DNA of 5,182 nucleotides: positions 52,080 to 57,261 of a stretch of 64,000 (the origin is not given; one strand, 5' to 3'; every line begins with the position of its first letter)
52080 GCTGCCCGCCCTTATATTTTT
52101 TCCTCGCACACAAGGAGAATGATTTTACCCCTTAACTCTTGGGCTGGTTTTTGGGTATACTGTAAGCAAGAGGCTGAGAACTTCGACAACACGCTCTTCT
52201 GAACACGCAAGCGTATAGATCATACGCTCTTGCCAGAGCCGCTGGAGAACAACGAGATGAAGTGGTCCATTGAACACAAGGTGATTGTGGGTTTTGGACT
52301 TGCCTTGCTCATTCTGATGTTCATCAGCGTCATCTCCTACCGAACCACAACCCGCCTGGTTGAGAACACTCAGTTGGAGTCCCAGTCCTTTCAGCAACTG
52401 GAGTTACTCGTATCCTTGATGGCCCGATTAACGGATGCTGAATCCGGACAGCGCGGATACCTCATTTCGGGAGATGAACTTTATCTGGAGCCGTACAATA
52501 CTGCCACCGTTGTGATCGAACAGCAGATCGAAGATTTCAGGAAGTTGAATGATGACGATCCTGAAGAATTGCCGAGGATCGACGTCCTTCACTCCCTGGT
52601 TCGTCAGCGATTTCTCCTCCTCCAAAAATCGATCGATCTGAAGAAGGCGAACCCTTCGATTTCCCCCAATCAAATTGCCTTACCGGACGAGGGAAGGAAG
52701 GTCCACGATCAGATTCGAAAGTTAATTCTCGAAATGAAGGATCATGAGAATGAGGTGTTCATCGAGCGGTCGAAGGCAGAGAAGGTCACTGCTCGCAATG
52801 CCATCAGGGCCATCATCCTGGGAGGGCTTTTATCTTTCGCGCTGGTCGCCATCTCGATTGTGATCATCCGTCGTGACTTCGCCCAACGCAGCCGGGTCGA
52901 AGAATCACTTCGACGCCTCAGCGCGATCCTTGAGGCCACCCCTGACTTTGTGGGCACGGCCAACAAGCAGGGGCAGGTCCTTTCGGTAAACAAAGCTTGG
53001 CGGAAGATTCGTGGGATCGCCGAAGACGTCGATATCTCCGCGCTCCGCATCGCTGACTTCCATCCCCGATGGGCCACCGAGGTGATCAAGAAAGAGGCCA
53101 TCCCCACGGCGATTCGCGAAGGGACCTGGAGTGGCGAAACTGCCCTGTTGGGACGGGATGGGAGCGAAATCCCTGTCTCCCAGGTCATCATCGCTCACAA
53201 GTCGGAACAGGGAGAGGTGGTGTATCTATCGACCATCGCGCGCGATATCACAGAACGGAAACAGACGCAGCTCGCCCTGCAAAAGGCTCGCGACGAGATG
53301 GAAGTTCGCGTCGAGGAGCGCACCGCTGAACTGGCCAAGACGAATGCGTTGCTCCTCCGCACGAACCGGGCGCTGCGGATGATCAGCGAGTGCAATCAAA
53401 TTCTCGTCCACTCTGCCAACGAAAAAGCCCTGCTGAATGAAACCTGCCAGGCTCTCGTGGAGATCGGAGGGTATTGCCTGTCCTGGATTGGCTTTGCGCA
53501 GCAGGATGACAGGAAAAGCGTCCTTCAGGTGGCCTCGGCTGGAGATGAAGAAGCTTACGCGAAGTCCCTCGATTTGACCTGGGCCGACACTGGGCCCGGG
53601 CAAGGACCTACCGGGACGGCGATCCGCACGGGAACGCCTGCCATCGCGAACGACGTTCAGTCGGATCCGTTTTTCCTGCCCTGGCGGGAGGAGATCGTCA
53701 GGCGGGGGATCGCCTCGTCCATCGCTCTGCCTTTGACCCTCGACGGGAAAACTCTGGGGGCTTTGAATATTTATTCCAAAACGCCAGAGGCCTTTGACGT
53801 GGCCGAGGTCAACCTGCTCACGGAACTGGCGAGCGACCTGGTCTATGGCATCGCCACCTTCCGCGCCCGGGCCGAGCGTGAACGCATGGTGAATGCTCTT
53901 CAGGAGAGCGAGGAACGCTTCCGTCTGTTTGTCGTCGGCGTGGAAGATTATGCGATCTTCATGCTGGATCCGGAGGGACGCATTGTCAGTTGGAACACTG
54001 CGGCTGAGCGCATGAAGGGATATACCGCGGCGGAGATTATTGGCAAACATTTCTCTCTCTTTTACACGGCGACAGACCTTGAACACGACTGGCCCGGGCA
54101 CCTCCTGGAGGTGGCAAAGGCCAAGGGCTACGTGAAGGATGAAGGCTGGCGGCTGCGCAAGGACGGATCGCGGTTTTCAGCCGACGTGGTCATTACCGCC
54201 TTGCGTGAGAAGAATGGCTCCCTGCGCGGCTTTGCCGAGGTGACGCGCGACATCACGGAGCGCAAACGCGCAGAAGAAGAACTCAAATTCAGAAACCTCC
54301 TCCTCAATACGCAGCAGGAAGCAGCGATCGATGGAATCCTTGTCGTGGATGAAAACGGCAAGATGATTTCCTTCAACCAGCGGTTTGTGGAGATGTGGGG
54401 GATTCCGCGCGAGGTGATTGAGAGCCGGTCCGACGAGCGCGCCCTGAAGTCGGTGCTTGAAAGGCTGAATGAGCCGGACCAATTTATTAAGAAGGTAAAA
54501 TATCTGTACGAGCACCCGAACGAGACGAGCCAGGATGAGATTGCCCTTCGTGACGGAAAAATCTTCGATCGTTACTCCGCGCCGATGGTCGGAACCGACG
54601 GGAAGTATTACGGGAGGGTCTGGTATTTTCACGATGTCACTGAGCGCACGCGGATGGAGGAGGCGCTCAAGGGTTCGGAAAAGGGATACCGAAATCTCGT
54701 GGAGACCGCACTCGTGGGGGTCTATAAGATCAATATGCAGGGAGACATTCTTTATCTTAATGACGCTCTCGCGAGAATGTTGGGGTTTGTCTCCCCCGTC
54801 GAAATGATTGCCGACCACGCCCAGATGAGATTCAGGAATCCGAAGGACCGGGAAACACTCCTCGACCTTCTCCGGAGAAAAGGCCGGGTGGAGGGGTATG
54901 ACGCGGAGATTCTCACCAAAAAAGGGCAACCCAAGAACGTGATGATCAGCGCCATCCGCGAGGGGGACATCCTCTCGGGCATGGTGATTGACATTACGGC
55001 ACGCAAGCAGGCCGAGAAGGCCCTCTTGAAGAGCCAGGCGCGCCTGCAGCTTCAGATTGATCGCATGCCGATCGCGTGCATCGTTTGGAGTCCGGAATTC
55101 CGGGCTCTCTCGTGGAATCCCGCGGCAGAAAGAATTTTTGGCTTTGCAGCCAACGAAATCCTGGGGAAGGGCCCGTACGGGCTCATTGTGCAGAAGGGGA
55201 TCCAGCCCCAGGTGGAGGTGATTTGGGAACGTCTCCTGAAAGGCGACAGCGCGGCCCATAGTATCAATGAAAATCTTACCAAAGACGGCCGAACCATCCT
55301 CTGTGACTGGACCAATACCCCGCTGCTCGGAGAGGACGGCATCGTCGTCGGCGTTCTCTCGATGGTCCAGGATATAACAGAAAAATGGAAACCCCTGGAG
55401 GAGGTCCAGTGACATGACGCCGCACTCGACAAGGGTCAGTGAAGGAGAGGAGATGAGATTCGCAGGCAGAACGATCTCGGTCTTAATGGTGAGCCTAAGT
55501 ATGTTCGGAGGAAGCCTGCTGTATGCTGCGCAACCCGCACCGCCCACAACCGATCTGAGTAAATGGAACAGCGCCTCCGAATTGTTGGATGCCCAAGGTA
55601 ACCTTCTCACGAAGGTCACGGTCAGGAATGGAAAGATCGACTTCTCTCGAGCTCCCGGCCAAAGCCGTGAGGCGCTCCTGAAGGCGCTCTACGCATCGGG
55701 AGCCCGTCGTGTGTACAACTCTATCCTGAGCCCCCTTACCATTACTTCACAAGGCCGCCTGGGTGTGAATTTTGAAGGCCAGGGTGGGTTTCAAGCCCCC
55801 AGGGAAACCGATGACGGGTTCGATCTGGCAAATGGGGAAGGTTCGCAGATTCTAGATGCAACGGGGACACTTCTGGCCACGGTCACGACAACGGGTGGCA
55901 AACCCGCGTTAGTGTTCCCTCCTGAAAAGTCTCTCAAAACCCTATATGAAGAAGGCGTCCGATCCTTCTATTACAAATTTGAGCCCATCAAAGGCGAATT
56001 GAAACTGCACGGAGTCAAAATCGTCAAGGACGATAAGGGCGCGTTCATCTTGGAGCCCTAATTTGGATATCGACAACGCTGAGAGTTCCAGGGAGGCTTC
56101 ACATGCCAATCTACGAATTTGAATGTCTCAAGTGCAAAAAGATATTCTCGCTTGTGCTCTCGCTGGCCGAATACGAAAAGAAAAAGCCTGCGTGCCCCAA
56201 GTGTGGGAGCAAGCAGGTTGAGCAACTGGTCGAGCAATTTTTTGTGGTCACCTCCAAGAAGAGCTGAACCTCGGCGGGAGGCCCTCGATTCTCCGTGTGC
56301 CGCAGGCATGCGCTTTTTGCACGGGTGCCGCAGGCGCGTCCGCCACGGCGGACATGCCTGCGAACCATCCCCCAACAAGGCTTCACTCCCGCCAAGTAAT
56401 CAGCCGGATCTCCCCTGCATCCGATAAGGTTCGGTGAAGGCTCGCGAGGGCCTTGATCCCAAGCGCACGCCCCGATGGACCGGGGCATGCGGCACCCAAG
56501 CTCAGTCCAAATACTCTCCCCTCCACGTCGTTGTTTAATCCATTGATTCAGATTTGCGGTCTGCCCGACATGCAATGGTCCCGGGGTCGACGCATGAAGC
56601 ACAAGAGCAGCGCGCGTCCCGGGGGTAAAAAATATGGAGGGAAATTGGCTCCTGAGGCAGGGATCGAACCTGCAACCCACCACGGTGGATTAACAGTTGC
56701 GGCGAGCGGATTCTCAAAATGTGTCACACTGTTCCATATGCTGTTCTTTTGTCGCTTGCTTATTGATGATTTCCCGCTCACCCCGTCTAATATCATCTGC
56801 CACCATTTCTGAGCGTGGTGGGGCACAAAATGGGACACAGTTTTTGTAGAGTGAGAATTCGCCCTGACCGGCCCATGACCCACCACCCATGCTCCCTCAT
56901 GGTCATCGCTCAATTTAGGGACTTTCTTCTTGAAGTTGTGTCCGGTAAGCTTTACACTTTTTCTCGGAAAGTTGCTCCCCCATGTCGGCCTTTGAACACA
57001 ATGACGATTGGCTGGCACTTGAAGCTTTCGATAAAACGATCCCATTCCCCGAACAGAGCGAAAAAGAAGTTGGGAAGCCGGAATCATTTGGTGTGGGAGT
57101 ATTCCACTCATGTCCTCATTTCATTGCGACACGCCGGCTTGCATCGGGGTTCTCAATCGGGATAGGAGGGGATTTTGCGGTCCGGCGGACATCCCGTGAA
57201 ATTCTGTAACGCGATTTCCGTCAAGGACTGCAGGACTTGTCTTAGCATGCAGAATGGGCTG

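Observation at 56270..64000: Probable horizontally acquired defense island, bounded on the left by a tRNA 3' fragment and running off the window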

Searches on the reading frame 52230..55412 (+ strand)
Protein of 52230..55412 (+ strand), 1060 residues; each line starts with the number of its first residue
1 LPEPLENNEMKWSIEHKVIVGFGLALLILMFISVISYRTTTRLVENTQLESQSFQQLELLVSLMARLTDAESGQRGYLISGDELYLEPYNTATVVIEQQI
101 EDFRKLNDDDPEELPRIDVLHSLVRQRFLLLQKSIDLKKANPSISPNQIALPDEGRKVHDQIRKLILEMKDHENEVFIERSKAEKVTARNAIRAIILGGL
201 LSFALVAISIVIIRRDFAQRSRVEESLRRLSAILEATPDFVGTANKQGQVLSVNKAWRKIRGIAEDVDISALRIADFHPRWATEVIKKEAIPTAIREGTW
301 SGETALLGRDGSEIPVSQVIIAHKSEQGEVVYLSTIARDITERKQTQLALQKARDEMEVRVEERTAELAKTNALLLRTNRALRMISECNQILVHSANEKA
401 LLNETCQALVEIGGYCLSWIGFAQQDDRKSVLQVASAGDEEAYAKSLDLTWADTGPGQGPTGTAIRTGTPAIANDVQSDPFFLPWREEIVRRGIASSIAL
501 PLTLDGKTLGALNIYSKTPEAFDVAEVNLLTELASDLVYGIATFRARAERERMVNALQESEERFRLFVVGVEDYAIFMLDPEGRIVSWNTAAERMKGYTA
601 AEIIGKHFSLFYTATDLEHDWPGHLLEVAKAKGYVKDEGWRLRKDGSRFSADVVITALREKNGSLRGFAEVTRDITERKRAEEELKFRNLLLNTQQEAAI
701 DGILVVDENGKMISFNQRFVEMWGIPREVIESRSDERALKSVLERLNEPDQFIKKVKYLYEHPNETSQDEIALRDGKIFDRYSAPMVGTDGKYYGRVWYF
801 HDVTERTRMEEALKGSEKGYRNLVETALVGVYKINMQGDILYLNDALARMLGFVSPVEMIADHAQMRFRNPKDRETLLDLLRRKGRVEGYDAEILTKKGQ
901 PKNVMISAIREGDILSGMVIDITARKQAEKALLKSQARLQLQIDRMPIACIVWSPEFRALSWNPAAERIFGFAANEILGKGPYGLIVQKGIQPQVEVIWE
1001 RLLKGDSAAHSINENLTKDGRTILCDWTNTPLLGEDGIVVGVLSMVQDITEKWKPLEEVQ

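Call 8: search_protein_families(library=pfam, proteins=[window:52230-55412:+], max_evalue=0.01)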
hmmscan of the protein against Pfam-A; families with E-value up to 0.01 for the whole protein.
window:52230-55412:+ (1060 aa): 14 families
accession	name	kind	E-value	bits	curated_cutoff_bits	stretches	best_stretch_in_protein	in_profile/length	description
PF13426.13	PAS_9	-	7.4e-54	180.8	27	5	575-677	3-103/103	PAS domain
PF00989.32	PAS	-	1.4e-48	164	22.6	5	938-1049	2-113/113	PAS fold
PF08448.16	PAS_4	-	2.2e-47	160.3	23.1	4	944-1051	2-107/110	PAS fold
PF05227.19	CHASE3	-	2.2e-28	99.3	28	1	51-182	6-137/138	CHASE3 domain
PF13185.12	GAF_2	-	3e-24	86.2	28.6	1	396-537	2-131/136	GAF domain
PF13188.13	PAS_8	-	1.4e-21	76.1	21.8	2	697-733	8-46/65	PAS domain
PF08447.18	PAS_3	-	2.9e-16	59.9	25.6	1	960-1044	2-87/89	PAS fold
PF01590.32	GAF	-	5.2e-15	56.6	22.4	1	400-535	4-127/133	GAF domain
PF12860.13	PAS_7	-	2.3e-12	47.5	27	1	701-811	6-115/115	PAS fold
PF13596.12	PAS_10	-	1.4e-07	32.6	22.1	0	702-804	11-106/106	PAS domain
PF13492.12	GAF_3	-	6.1e-06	27.1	27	1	399-541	3-127/129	GAF domain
PF17765.7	MLTR_LBD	-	0.00093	19.7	26.3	0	938-972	4-39/168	MmyB-like transcription regulator ligand binding domain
PF24820.1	Diguanyl_cycl_sensor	-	0.0028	18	28.1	0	701-732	7-38/109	Diguanylate cyclase-like sensor domain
PF12729.13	4HB_MCP_1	-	0.0058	16.6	27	0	12-105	2-100/181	Four helix bundle sensory module for signal transduction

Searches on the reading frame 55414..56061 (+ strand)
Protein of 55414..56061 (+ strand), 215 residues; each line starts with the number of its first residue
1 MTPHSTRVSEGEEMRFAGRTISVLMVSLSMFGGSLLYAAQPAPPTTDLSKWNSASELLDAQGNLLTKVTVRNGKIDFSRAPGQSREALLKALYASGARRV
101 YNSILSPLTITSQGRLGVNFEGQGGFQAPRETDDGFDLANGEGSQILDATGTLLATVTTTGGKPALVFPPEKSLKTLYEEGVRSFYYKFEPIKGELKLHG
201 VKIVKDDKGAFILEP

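Call 8: search_protein_families(library=pfam, proteins=[window:55414-56061:+], max_evalue=0.01)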
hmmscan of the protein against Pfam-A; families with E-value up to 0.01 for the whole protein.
window:55414-56061:+ (215 aa): 0 families

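Call 9: search_protein_families(library=padloc, proteins=[window:55414-56061:+], max_evalue=0.01)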
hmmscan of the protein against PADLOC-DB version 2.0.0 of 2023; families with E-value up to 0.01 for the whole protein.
window:55414-56061:+ (215 aa): 0 families

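Call 10: search_protein_families(library=ncbifam, proteins=[window:55414-56061:+], max_evalue=0.01)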
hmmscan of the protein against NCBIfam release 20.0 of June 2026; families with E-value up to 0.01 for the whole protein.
window:55414-56061:+ (215 aa): 0 families

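Call 22: find_related_loci(query=window:55414-56061:+, collection=genome_contigs, flank=10000)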
Query window:55414-56061:+ (215 aa) in genome_contigs; peptide patterns used: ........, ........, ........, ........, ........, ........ (x = any residue, [..] = any of these).
231 stretches matched a pattern; 1 encode a relative of the query (tblastn E <= 1e-3); 1 distinct loci.
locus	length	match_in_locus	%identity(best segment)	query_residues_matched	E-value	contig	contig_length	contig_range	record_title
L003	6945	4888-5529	90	2-215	6e-129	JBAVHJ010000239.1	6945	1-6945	MAG: Terriglobia bacterium isolate MFD05911_ilm_asm_bin3 k127_74139, whole genome shotgun sequence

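Call 25: find_related_loci(query=window:55414-56061:+, collection=metagenome_contigs, flank=10000)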
Query window:55414-56061:+ (215 aa) in metagenome_contigs; peptide patterns used: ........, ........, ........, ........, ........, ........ (x = any residue, [..] = any of these).
311 stretches matched a pattern; 1 encode a relative of the query (tblastn E <= 1e-3); 1 distinct loci.
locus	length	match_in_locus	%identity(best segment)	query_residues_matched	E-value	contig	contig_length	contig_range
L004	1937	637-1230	60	19-215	2e-73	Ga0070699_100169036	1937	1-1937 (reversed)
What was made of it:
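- Tried and rejected: Scans of genome_contigs and metagenome_contigs with the 215-aa flank protein gave only L003 and the short L004 (calls 22, 25).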

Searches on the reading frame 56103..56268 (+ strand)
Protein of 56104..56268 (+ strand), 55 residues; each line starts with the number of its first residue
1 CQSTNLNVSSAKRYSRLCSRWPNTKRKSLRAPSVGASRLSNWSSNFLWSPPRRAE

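Call 8: search_protein_families(library=pfam, proteins=[window:56104-56268:+], max_evalue=0.01)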
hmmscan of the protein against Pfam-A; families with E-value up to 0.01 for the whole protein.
window:56104-56268:+ (55 aa): 0 families

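Call 10: search_protein_families(library=ncbifam, proteins=[window:56104-56268:+], max_evalue=0.01)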
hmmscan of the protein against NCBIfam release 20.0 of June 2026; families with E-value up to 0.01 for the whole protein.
window:56104-56268:+ (55 aa): 0 families

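Call 75: find_encoding_contigs(protein=window:56103-56267:+, flank=10000, max_places=10)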
Protein window:56103-56267:+ (54 aa): 2 contigs read that carry it; 2 places shown.
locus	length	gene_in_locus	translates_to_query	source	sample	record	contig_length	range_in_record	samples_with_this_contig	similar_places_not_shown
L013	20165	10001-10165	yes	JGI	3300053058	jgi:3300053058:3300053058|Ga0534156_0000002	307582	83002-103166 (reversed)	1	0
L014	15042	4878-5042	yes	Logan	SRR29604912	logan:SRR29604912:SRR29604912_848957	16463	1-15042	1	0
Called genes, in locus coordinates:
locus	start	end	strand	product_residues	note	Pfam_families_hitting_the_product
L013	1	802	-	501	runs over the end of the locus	PF04389:Peptidase_M28, PF01546:Peptidase_M20 (weak)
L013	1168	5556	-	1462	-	PF09286:Pro-kuma_activ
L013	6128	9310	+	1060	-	PF05227:CHASE3, PF01590:GAF, PF13185:GAF_2, PF00989:PAS, PF08448:PAS_4, PF13426:PAS_9, PF00989:PAS, PF08448:PAS_4, +9 more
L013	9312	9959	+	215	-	-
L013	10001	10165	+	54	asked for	PF09723:Zn_ribbon_8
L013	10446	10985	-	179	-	-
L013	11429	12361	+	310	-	PF14280:DUF4365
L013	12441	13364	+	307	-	-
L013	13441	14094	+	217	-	-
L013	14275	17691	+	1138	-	PF02384:N6_Mtase (weak), PF07669:Eco57I (weak), PF18135:Type_ISP_C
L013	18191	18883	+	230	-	-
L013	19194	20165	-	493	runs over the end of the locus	-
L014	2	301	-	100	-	?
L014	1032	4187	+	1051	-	PF05227:CHASE3, PF01590:GAF, PF13185:GAF_2, PF00989:PAS, PF08448:PAS_4, PF13426:PAS_9, PF00989:PAS, PF08448:PAS_4, +9 more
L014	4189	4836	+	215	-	-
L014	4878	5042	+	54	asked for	PF09723:Zn_ribbon_8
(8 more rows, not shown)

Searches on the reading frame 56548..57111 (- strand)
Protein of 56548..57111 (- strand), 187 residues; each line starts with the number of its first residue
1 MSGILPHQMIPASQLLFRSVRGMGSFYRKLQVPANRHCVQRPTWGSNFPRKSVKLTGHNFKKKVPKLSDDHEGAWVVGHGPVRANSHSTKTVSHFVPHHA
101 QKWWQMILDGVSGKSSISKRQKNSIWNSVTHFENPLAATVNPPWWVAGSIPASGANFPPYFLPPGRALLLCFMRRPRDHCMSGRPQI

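Call 8: search_protein_families(library=pfam, proteins=[window:56548-57111:-], max_evalue=0.01)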
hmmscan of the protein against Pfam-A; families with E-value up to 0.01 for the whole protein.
window:56548-57111:- (187 aa): 0 families

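Call 9: search_protein_families(library=padloc, proteins=[window:56548-57111:-], max_evalue=0.01)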
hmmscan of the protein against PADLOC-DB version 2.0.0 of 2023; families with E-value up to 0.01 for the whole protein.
window:56548-57111:- (187 aa): 0 families

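Call 10: search_protein_families(library=ncbifam, proteins=[window:56548-57111:-], max_evalue=0.01)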
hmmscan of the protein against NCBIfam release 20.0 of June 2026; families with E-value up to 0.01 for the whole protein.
window:56548-57111:- (187 aa): 0 families
